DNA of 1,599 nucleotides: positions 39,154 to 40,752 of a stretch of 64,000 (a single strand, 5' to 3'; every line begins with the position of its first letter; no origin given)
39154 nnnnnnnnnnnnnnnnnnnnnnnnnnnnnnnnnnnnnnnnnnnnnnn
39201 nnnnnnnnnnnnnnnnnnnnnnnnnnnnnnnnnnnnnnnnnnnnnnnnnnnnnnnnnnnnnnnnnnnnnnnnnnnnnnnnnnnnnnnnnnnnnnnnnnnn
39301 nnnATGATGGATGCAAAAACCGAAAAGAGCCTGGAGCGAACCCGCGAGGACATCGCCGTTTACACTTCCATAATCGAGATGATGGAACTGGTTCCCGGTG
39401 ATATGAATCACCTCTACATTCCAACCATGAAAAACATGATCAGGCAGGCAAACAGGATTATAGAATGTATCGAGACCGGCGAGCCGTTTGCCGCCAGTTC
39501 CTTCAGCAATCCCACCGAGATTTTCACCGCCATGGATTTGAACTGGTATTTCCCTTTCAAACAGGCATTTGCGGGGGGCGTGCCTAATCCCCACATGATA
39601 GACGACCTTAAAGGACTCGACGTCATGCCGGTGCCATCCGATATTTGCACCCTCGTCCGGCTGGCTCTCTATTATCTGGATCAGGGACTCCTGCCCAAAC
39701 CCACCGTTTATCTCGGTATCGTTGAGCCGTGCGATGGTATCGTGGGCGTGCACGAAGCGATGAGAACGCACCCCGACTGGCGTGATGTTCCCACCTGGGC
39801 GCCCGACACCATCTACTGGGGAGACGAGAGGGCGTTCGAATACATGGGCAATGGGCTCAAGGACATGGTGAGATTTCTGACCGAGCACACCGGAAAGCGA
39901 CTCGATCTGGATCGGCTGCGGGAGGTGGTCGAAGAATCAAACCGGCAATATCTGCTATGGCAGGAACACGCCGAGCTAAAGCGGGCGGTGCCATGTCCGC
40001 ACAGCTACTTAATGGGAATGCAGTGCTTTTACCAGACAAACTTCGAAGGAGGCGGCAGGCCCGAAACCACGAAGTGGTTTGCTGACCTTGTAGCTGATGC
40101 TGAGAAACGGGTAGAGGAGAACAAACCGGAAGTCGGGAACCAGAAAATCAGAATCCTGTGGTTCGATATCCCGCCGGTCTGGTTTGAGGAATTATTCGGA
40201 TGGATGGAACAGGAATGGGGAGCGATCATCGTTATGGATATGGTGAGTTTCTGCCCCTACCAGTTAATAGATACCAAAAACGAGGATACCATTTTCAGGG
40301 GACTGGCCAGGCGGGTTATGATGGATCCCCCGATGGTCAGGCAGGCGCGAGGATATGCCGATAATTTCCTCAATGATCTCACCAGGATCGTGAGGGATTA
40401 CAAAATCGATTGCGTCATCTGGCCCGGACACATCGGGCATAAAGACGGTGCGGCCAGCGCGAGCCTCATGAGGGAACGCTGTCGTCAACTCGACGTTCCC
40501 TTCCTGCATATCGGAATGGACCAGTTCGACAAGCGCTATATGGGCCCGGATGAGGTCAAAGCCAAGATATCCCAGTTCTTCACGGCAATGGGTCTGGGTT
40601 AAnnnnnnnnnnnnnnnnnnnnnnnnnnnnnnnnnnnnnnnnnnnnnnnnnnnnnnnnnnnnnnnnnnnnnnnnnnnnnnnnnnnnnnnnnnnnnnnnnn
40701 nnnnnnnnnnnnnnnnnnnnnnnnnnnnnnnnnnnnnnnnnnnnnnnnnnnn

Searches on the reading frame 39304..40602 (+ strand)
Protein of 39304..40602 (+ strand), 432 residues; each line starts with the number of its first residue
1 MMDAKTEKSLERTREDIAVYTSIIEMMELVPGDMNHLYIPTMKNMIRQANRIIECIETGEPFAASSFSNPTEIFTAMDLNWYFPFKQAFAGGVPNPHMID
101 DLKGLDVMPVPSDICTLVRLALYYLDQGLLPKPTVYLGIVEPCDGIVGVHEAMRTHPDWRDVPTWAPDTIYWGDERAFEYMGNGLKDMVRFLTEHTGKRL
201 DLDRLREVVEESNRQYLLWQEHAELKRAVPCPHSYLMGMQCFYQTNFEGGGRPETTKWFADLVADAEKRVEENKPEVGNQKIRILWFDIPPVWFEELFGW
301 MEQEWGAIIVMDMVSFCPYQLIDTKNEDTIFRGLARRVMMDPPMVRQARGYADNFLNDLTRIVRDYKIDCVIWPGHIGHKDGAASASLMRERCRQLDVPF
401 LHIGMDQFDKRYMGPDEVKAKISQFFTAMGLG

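Call 23: find_encoding_contigs(protein=window:39304-40602:+, flank=10000, max_places=4)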
Protein window:39304-40602:+ (432 aa): 1 contig read that carries it; 1 place shown.
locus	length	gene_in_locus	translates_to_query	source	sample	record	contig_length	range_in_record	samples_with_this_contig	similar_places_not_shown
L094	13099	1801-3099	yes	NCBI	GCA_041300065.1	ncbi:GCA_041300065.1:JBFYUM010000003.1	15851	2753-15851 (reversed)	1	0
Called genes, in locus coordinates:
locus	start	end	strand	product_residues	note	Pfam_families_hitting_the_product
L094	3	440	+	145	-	?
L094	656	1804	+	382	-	PF06050:HGD-D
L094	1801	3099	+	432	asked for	PF06050:HGD-D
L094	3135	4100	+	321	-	PF03060:NMO, PF00478:IMPDH (weak)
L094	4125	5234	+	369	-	PF08240:ADH_N, PF16912:Glu_dehyd_C, PF00107:ADH_zinc_N, PF13602:ADH_zinc_N_2 (faint)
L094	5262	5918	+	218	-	PF00881:Nitroreductase, PF14512:TM1586_NiRdase (faint)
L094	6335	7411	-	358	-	-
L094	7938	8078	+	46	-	-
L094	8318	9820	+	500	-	PF02789:Peptidase_M17_N, PF00883:Peptidase_M17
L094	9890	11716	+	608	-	PF13483:Lactamase_B_3, PF12706:Lactamase_B_2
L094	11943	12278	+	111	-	PF00825:Ribonuclease_P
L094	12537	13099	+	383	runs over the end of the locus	PF13360:PQQ_2, PF13570:Beta-prop_ACSF4, PF24996:NANM (faint), PF13360:PQQ_2, PF01011:PQQ (weak), PF13360:PQQ_2, PF13570:Beta-prop_ACSF4 (weak)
